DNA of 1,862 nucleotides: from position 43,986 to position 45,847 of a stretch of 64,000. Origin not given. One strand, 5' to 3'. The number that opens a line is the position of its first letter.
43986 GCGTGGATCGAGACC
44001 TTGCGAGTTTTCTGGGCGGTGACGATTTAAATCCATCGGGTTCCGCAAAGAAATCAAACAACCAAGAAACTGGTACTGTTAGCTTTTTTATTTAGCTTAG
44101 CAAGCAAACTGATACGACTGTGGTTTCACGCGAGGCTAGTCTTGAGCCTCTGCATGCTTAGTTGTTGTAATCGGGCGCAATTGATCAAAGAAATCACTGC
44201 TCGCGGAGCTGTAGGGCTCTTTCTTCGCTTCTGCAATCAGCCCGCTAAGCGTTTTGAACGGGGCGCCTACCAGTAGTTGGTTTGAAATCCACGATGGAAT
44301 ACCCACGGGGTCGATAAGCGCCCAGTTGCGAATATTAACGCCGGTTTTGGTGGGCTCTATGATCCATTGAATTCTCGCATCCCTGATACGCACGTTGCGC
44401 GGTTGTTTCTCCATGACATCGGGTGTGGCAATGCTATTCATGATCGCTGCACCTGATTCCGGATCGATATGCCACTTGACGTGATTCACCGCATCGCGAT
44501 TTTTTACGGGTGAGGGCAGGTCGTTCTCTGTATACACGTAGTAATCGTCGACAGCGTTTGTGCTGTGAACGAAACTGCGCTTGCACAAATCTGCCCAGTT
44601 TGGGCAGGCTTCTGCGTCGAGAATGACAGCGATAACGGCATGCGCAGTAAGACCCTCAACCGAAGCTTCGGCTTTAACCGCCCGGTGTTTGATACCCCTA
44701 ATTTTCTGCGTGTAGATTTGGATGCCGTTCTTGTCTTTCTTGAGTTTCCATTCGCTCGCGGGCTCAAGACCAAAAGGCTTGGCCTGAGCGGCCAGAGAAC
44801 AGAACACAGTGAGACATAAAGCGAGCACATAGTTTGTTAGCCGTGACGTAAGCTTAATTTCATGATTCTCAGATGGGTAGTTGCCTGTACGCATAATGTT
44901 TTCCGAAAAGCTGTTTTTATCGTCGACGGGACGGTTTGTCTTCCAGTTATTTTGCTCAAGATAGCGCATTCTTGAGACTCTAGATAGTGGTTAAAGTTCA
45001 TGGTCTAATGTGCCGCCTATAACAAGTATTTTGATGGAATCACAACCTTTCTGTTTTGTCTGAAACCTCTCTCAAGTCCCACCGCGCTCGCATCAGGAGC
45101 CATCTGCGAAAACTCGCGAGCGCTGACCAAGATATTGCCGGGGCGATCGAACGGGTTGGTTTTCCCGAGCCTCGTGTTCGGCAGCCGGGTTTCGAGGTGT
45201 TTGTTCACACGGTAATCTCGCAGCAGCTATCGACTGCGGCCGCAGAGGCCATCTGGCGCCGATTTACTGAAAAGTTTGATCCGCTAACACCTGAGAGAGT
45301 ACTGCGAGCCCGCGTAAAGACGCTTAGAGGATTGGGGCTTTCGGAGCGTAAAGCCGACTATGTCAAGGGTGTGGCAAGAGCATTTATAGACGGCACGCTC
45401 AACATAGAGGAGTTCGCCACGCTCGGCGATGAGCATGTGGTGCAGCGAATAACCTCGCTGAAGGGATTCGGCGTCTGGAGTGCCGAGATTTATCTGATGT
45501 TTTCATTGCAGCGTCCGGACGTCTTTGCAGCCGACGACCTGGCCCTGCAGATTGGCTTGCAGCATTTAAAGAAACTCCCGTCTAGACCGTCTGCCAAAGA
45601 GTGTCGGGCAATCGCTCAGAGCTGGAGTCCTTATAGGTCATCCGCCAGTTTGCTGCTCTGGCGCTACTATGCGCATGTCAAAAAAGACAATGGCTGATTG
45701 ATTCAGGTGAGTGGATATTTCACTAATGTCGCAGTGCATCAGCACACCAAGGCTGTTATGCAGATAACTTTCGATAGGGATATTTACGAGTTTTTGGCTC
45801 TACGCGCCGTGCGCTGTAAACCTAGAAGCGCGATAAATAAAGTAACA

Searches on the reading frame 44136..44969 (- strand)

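Call 10: search_protein_families(library=pfam, proteins=[window:44136-44969:-], max_evalue=0.001)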
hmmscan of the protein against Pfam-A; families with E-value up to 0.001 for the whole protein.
window:44136-44969:- (277 aa): 1 family
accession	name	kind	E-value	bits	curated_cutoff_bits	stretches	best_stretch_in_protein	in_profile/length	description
PF01852.25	START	-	1e-05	25.4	22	1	72-232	19-185/207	START domain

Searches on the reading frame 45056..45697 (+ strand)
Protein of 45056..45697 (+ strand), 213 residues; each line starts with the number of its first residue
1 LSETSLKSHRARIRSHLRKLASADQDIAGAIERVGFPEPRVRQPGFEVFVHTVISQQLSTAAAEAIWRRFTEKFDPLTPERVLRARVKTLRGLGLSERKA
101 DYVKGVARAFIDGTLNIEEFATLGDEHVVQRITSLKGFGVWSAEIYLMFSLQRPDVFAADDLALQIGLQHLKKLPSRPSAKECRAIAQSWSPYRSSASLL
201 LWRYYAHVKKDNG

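Call 10: search_protein_families(library=pfam, proteins=[window:45056-45697:+], max_evalue=0.001)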
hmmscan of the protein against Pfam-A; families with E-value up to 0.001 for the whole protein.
window:45056-45697:+ (213 aa): 1 family
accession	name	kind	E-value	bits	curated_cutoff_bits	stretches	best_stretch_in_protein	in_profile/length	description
PF00730.31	HhH-GPD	-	3.2e-19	69.7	26.2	1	50-190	1-105/108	HhH-GPD superfamily base excision DNA repair protein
